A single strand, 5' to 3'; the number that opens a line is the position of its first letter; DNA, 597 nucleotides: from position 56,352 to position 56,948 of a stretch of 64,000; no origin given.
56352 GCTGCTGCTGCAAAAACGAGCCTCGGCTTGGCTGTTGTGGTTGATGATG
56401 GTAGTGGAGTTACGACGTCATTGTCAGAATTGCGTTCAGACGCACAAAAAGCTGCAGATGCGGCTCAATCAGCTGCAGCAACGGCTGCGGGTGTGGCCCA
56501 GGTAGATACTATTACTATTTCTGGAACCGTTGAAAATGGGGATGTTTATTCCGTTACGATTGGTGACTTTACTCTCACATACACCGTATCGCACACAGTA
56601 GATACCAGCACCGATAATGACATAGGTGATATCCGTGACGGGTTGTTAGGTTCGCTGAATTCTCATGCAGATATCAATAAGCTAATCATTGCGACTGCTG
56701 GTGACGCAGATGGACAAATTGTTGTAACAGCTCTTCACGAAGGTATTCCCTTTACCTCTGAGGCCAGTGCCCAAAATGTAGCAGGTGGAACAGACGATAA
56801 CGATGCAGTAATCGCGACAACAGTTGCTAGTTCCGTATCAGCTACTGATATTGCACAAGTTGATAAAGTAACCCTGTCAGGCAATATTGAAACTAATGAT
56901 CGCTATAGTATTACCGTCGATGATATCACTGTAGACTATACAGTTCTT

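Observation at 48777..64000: Giant (>5,070 aa, incomplete) adhesin with an unusual mosaic: long Ala-rich helical tracts alternating with at least 13 flagellin/FliD IN-motif-like modules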

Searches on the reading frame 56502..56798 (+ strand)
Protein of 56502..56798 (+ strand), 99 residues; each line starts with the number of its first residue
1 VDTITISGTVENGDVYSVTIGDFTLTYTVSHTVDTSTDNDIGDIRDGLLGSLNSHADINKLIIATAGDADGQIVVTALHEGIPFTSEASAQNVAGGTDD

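Call 11: search_protein_families(library=pfam, proteins=[window:56502-56798:+], max_evalue=10)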
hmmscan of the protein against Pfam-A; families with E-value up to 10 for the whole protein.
window:56502-56798:+ (99 aa): 0 families

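Call 20: predict_structure(alignment_id=A1)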
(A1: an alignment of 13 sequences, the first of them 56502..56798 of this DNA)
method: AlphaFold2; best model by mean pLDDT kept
length: 99 residues; sequences in the alignment: 13
mean_pLDDT: 82.3   pTM: 0.71
mean pLDDT of the five models: 82.3, 81.9, 81.7, 81.0, 79.0
residues with pLDDT >= 90: 33; 70-90: 52; 50-70: 10; < 50: 4
segments of 3 or more residues with pLDDT < 50: 96-99
pLDDT, mean of each block of 10 residues (from residue 1): 86 85 85 64 89 92 93 91 79 57
secondary structure, 60 per line:
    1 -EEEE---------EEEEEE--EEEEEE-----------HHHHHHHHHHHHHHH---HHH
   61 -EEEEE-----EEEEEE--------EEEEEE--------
elements in order: E2-5 E15-20 E23-28 H40-54 E62-66 E72-77 E86-91

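Call 23: search_protein_representatives(alignment_id=A1)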
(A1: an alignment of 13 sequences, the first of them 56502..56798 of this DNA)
Query: 13 sequences, 97 profile positions. Proteins with E-value up to 0.001 (for the whole library): 1081; up to 1e-10: 252; up to 1e-30: 47. The best 150 are listed.
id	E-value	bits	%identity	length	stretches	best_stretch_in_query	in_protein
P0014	0.0e+00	1516.0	-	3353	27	1-94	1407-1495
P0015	1.6e-147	496.3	-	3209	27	3-95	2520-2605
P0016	1.5e-136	461.2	-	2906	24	1-91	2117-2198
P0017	7.4e-75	263.4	-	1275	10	1-96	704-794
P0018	1.1e-72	256.4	-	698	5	2-87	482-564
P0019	2.6e-59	213.6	-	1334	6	1-93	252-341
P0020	3.5e-59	213.2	-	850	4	1-94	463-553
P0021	1.7e-56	204.5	-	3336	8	1-91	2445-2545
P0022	1.0e-52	192.5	-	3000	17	2-92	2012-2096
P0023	1.7e-51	188.5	-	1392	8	1-95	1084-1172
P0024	3.2e-51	187.7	-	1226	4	1-94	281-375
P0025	3.9e-50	184.2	-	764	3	1-91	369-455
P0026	6.8e-50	183.4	-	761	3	1-94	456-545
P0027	7.8e-50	183.2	-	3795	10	1-95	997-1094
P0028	5.5e-49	180.5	-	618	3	1-91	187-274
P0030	9.4e-48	176.5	-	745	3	5-95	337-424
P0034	9.6e-44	163.7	-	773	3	1-95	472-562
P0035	1.9e-43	162.7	-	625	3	1-94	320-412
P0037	1.5e-42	159.9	-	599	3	1-95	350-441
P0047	1.6e-35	137.3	-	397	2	1-94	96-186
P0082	5.9e-25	103.4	-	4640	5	1-91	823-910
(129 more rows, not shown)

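Call 25: search_protein_families(library=pfam, proteins=[P0018, P0020, P0025, P0026, P0028, P0030, P0034, P0035, P0037, P0047], max_evalue=0.001)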
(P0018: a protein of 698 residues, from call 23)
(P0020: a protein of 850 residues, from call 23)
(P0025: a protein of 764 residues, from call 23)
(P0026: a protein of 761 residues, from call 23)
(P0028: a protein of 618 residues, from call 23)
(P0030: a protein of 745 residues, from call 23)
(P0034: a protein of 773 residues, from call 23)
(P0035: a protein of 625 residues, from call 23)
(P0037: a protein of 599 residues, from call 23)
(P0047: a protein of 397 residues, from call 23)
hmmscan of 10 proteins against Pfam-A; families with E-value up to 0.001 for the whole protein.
P0018 (698 aa): 0 families

P0020 (850 aa): 4 families
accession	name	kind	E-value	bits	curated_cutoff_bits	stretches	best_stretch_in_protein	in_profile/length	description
PF06429.18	Flg_bbr_C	-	4e-12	45.9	23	1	807-847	3-43/46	Flagellar basal body rod FlgEFG protein C-terminal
PF07559.19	FlgE_D2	-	5e-09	37.2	22.7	2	421-555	22-139/142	Flagellar basal body protein FlaE D2 domain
PF00460.25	Flg_bb_rod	-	3.6e-06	27.2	20.7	1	13-37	7-31/31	Flagella basal body rod protein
PF22692.1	LlgE_F_G_D1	-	0.00025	21.6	27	0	85-113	2-28/64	Flagellar hook protein FlgE/F/G D1 domain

P0025 (764 aa): 5 families
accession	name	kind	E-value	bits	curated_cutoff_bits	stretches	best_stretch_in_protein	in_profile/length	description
PF06429.18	Flg_bbr_C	-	1.3e-10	41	23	1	722-761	6-45/46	Flagellar basal body rod FlgEFG protein C-terminal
PF22692.1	LlgE_F_G_D1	-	3.4e-07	30.7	27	1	98-136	1-36/64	Flagellar hook protein FlgE/F/G D1 domain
PF07559.19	FlgE_D2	-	5.1e-05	24.2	22.7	1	571-644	64-142/142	Flagellar basal body protein FlaE D2 domain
PF00460.25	Flg_bb_rod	-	0.00035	20.9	20.7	1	13-37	7-31/31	Flagella basal body rod protein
PF11634.13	IPI_T4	-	0.00091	19.6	25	0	454-499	15-60/76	Nuclease inhibitor from bacteriophage T4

P0026 (761 aa): 3 families
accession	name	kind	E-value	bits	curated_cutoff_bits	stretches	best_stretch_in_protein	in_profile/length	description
PF06429.18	Flg_bbr_C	-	5.5e-10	39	23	1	719-752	6-39/46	Flagellar basal body rod FlgEFG protein C-terminal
PF22692.1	LlgE_F_G_D1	-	3.4e-06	27.5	27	0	84-123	1-37/64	Flagellar hook protein FlgE/F/G D1 domain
PF00460.25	Flg_bb_rod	-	0.00032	21.1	20.7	0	8-37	2-31/31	Flagella basal body rod protein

P0028 (618 aa): 1 family
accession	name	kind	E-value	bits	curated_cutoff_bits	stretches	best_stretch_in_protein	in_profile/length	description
PF06429.18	Flg_bbr_C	-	3.2e-11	43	23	1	576-616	6-46/46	Flagellar basal body rod FlgEFG protein C-terminal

P0030 (745 aa): 3 families
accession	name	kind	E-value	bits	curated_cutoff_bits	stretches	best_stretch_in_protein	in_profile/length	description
PF06429.18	Flg_bbr_C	-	4.2e-07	29.8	23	1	703-737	6-40/46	Flagellar basal body rod FlgEFG protein C-terminal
PF22692.1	LlgE_F_G_D1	-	1.3e-05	25.7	27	1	73-119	1-42/64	Flagellar hook protein FlgE/F/G D1 domain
PF07559.19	FlgE_D2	-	0.00058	20.8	22.7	1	185-245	21-81/142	Flagellar basal body protein FlaE D2 domain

P0034 (773 aa): 3 families
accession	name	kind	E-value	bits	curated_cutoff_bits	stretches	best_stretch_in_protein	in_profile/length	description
PF06429.18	Flg_bbr_C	-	3.6e-11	42.8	23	1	729-765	4-40/46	Flagellar basal body rod FlgEFG protein C-terminal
PF00460.25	Flg_bb_rod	-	3.3e-06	27.4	20.7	1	8-37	2-31/31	Flagella basal body rod protein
PF22692.1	LlgE_F_G_D1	-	0.00033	21.2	27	1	85-132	1-40/64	Flagellar hook protein FlgE/F/G D1 domain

P0035 (625 aa): 2 families
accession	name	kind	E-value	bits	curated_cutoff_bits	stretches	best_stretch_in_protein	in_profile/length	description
PF06429.18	Flg_bbr_C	-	3.6e-12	46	23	1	583-621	6-44/46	Flagellar basal body rod FlgEFG protein C-terminal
PF07559.19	FlgE_D2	-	0.00086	20.2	22.7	1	427-505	58-142/142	Flagellar basal body protein FlaE D2 domain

P0037 (599 aa): 2 families
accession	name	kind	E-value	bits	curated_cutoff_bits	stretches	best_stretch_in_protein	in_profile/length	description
PF00460.25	Flg_bb_rod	-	6.5e-06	26.4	20.7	1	13-37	7-31/31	Flagella basal body rod protein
PF22692.1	LlgE_F_G_D1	-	1.2e-05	25.8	27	1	84-117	1-32/64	Flagellar hook protein FlgE/F/G D1 domain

P0047 (397 aa): 1 family
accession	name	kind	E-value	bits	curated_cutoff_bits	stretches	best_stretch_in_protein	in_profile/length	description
PF06429.18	Flg_bbr_C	-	8.4e-11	41.6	23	1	352-394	3-45/46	Flagellar basal body rod FlgEFG protein C-terminal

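Call 35: search_solved_structures(query=A1, max_evalue=1, show_alignments=2)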
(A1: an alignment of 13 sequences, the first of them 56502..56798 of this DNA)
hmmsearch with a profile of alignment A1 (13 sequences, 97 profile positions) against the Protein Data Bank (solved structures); distinct sequences matched with E-value up to 1: 11.
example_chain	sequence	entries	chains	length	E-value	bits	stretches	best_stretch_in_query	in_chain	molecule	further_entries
4ky3_A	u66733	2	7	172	0.00051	23.5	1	16-68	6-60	designed protein OR327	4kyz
7fao_A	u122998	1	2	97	0.0028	21.1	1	16-69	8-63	Top7 Surface mutant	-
1qys_A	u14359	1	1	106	0.0065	19.9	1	16-69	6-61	TOP7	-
8kee_A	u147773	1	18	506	0.013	19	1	10-88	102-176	sheath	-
6x5v_A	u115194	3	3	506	0.095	16.2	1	5-87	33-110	Antifreeze protein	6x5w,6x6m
6x6q_A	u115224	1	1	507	0.096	16.2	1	5-87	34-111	Antifreeze protein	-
5k8g_A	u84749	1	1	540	0.23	14.9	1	5-87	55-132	Antifreeze protein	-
2n41_A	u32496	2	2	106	0.39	14.2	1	19-69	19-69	OR34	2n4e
8sb2_D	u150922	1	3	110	0.42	14.1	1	17-80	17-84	DH270.I2.6 variable light chain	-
8vgv_D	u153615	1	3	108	0.49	13.9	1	17-80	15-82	DH270.6 Antibody Fab Light Chain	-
8saq_D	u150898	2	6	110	0.5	13.9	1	17-80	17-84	DH270.6 variable light chain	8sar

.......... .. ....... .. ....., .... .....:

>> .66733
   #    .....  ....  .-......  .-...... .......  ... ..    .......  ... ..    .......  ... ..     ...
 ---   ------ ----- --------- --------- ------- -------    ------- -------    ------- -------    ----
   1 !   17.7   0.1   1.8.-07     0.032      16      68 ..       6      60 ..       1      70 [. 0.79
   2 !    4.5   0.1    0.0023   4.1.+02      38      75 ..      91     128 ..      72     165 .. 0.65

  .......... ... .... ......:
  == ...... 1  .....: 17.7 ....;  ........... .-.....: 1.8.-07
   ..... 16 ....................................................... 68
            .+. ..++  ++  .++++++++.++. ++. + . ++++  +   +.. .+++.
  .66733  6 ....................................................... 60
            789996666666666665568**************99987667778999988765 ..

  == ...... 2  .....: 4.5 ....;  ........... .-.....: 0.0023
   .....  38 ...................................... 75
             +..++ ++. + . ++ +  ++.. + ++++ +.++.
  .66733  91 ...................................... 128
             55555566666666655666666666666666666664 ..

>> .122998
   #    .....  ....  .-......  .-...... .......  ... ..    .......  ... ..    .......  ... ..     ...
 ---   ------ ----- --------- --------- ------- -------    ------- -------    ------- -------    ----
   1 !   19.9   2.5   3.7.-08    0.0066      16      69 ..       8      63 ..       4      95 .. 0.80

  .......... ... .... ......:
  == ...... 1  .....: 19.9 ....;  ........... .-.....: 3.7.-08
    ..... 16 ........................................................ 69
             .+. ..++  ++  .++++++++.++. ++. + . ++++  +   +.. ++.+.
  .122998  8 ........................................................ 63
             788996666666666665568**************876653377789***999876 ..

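Call 54: search_protein_families(library=pfam, alignment_id=A4, max_evalue=1)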
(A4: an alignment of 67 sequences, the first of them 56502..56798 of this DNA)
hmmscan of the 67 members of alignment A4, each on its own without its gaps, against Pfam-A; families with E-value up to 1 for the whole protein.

A. member 1, window:56502-56798:+ (99 aa): 0 families

B. families by the number of members that match (of 67 scanned): 59 families (the first 25 are shown)
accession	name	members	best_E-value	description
PF01476.26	LysM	4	0.0011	LysM domain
PF24146.1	K1-lyase_C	4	0.0078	K1 capsule-specific polysaccharide lyase, C-terminal domain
PF25675.1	Phage_nozzle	3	0.00011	Bacteriophage nozzle protein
PF07196.18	Flagellin_IN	3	0.0055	Flagellin hook IN motif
PF18002.7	T6_Ig_like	2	0.012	T6 antigen Ig like domain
PF20623.4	Sgo0707_N2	2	0.093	Sgo0707 N2 domain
PF13290.12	CHB_HEX_C_1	1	0.0042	Chitobiase/beta-hexosaminidase C-terminal domain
PF03259.23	Robl_LC7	1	0.015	Roadblock/LC7 domain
PF04024.17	PspC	1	0.017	PspC domain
PF08234.17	Spindle_Spc25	1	0.019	Chromosome segregation protein Spc25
PF08603.16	CAP_C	1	0.021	Adenylate cyclase associated (CAP) C terminal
PF10733.14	DUF2525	1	0.021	Protein of unknown function (DUF2525)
PF00696.33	AA_kinase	1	0.022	Amino acid kinase family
PF21770.3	MgtC_SapB_C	1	0.024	MGTC/SAPB C-terminal domain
PF19077.6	Big_13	1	0.027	Bacterial Ig-like domain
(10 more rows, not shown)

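Call 55: search_solved_structures(query=A4, max_evalue=1, show_alignments=0)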
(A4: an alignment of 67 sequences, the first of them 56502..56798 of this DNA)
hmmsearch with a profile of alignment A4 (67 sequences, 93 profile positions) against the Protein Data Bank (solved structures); distinct sequences matched with E-value up to 1: 23.
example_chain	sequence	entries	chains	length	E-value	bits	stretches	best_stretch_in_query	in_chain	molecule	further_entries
8kee_A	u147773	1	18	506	1.3e-06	31.6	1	9-83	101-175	sheath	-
9zdk_S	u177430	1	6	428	3.8e-05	26.9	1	3-73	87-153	gp76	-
4ky3_A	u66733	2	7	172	0.00012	25.2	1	16-60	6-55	designed protein OR327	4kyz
8fop_T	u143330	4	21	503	0.00013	25.2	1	2-76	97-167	Tail sheath protein | Tail sheath protein, gp20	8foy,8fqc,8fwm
6x5v_A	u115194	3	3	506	0.00028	24.1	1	6-83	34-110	Antifreeze protein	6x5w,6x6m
6x6q_A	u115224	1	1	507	0.00028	24.1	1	6-83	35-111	Antifreeze protein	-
5k8g_A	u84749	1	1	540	0.00031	24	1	6-83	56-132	Antifreeze protein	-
9hz7_L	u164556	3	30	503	0.00065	22.9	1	2-76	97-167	Tail sheath protein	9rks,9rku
7fao_A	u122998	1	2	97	0.0056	19.9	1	16-62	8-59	Top7 Surface mutant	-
9cb9_A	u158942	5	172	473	0.007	19.6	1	3-75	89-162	Structural protein | Tail sheath protein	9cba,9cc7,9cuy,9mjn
9khy_a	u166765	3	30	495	0.042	17.1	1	3-63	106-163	Tail sheath protein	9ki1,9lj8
21vm_B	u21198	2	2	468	0.045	17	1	2-83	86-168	Phi92_gp130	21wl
6iwy_A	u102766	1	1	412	0.068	16.5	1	18-73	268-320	Flagellar hook-associated protein 2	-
2k4k_A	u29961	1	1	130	0.16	15.3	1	8-70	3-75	General stress protein 13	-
1mi0_A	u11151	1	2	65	0.17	15.2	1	14-49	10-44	immunoglobulin-binding protein G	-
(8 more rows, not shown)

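Call 58: find_encoding_contigs(protein=P0082, flank=10000, max_places=3)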
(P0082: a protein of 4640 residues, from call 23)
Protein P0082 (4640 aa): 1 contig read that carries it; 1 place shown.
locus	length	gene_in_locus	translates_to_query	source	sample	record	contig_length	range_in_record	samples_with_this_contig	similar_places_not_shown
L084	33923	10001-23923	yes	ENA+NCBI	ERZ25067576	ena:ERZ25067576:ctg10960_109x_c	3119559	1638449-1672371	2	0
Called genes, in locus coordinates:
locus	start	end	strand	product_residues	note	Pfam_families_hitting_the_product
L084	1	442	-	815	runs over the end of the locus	PF01266:DAO, PF16350:FAO_M, PF01571:GCV_T, PF08669:GCV_T_C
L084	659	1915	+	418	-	PF00890:FAD_binding_2 (faint), PF01266:DAO, PF01946:Thi4 (weak), PF13450:NAD_binding_8 (weak)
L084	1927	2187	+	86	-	PF04267:SoxD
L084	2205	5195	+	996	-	PF13510:Fer2_4, PF00890:FAD_binding_2 (weak), PF07992:Pyr_redox_2, PF12831:FAD_oxidored, PF13450:NAD_binding_8 (weak), PF17806:SO_alpha_A3, PF01571:GCV_T, PF08669:GCV_T_C, +3 more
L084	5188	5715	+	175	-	PF04268:SoxG (weak)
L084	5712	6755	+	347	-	PF02615:Ldh_2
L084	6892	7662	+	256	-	PF17645:Amdase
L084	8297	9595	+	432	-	PF02321:OEP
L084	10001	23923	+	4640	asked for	PF17803:Cadherin_4, PF17892:Cadherin_5 (weak), PF17963:Big_9, PF17803:Cadherin_4, PF17892:Cadherin_5 (weak), PF17963:Big_9, PF09702:Cas_Csa5 (faint), PF08548:Peptidase_M10_C, +1 more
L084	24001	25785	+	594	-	PF00664:ABC_membrane, PF00005:ABC_tran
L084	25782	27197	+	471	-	PF25919:BSH_CusB (faint), PF25973:BSH_CzcB (weak), PF25994:HH_AprE, PF26002:Beta-barrel_AprE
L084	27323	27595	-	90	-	-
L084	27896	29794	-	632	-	PF16177:ACAS_N, PF00501:AMP-binding, PF13193:AMP-binding_C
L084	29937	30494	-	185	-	PF05721:PhyH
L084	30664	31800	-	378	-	PF04991:LicD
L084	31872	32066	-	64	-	-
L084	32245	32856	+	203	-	-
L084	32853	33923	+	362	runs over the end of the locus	-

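Call 78: fold_search(model_id=the predicted structure, library=viral)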
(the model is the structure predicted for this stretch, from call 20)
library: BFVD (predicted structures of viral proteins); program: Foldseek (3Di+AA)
matches with E <= 10: 688; with E <= 0.001: 5
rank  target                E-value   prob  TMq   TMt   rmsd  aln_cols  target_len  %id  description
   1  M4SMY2                2.3e-06  1.00  0.82  0.41   1.9        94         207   26  Uncharacterized protein [Cyanophage KBS-P-1A]
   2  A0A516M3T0            9.9e-05  1.00  0.67  0.67   2.1        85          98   13  (no name in the UniProt tables at hand)
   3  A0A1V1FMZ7            2.4e-04  1.00  0.72  0.24   4.5       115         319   23  Uncharacterized protein [Azobacteroides phage ProJPt-Bp1]
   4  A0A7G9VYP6            5.3e-04  1.00  0.59  0.08   3.8        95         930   19  Tail tubular protein B [Acinetobacter phage Aristophanes]
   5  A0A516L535            9.9e-04  1.00  0.71  0.09   3.2       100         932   23  (no name in the UniProt tables at hand)
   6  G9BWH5                1.5e-03  1.00  0.67  0.26   3.2        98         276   18  (no name in the UniProt tables at hand)
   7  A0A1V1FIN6            1.6e-03  1.00  0.63  0.20   3.8       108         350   13  Uncharacterized protein [Azobacteroides phage ProJPt-Bp1]
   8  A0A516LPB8            1.7e-03  1.00  0.68  0.18   2.4        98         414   18  (no name in the UniProt tables at hand)
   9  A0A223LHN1            1.7e-03  1.00  0.57  0.15   3.9        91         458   18  Tail sheath protein [Pseudoalteromonas phage J2-1]
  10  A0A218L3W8            3.5e-03  1.00  0.62  0.16   6.3        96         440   21  Tail sheath protein [Pseudomonas phage vB_PaeM_G1]
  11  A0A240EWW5            4.2e-03  1.00  0.52  0.09   4.9       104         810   17  Tail fiber protein [Vibrio phage JSF7]
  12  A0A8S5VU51            4.4e-03  1.00  0.57  0.27   5.6       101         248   15  Uncharacterized protein [Ackermannviridae sp.]
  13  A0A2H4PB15            5.0e-03  1.00  0.58  0.30   3.8       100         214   22  (no name in the UniProt tables at hand)
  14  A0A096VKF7            9.4e-03  1.00  0.66  0.09   3.2        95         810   23  Tail tubular protein B [Synechococcus phage S-CBP1]
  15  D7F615                1.0e-02  1.00  0.66  0.20   3.2        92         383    9  Tail tubular protein B (Fragment) [Acinetobacter phage phiAB2]
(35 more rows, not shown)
